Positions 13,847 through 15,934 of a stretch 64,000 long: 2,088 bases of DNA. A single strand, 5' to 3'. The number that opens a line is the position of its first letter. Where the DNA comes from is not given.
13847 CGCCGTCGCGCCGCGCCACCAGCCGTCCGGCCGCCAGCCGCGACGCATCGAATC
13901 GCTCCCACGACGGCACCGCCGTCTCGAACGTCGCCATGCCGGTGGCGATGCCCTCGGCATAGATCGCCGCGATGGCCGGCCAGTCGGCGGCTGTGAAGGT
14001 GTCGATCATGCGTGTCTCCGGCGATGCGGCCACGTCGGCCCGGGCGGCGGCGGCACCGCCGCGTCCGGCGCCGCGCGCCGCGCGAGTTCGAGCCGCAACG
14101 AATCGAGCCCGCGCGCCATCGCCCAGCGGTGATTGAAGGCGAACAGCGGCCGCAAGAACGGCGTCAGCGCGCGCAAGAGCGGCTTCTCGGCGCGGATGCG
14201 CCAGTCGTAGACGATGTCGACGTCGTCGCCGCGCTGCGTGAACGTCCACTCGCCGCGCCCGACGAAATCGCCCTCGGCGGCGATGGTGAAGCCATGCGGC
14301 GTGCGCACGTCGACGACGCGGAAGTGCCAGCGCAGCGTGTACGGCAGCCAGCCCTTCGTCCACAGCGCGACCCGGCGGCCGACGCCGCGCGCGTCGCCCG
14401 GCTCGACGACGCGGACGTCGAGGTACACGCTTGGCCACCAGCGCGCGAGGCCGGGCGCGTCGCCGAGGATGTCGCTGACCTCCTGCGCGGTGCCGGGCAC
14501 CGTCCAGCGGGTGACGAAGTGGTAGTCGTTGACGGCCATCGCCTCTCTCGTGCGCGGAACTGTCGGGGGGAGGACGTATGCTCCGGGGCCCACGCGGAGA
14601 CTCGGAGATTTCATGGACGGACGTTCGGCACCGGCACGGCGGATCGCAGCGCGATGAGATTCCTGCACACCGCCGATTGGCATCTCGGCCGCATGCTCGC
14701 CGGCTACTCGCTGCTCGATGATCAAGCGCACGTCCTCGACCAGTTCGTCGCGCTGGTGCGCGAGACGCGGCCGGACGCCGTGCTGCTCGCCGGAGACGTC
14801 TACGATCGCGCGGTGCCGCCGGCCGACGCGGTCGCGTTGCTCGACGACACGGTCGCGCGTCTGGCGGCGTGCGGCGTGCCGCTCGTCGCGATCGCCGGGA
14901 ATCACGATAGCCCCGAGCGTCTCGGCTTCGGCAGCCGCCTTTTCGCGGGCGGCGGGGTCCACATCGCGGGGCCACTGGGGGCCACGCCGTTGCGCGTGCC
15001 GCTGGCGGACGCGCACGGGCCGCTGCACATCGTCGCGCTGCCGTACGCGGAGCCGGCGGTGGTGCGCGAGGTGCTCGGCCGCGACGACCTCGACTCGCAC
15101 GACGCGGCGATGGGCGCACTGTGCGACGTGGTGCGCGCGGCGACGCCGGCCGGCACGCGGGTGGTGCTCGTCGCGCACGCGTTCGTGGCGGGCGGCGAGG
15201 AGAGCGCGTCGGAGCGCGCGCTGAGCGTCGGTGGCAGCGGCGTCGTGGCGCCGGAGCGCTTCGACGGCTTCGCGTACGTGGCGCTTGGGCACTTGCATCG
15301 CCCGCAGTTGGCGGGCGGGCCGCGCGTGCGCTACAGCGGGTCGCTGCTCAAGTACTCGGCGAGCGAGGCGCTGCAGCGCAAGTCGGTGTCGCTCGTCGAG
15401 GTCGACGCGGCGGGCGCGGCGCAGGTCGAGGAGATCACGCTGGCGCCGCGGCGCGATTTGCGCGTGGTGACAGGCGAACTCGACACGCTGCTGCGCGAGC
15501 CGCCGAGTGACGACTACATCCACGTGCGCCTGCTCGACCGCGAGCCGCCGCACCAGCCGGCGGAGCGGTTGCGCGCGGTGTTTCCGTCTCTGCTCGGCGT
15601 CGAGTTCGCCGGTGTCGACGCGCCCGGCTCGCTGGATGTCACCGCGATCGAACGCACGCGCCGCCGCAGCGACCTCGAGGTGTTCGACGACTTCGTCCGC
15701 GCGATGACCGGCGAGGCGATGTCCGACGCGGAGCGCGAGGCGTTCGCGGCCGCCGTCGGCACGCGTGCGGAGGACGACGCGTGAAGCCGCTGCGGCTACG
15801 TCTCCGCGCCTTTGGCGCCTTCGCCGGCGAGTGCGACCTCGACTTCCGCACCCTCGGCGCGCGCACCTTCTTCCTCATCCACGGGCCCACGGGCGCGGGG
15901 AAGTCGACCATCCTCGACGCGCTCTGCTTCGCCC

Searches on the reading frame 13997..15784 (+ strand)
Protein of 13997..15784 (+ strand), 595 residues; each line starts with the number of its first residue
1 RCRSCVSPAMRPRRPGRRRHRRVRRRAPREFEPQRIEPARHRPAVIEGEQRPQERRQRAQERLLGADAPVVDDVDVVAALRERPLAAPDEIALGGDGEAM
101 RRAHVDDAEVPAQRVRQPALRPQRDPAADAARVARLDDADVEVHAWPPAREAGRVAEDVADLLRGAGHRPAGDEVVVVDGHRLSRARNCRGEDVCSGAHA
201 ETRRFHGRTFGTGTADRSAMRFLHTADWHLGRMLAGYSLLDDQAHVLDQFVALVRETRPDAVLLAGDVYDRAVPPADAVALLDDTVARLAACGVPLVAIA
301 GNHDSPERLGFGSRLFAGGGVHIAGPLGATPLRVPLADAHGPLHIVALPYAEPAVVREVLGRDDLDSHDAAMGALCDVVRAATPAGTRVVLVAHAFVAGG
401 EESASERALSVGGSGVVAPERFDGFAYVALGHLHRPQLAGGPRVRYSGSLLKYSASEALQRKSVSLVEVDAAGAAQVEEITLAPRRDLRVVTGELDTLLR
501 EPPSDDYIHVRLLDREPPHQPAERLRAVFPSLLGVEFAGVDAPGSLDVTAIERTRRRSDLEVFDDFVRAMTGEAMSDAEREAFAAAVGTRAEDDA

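Call 54: search_protein_families(library=pfam, proteins=[window:13997-15784:+], max_evalue=0.001)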
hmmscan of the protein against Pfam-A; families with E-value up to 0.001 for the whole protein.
window:13997-15784:+ (595 aa): 2 families
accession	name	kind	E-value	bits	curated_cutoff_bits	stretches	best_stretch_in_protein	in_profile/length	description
PF00149.33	Metallophos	-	9.3e-14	52.7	21.5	1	220-435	1-190/191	Calcineurin-like phosphoesterase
PF12320.13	SbcD_C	-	1.8e-13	51.2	24.4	1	484-570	1-93/94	Type 5 capsule protein repressor C-terminal domain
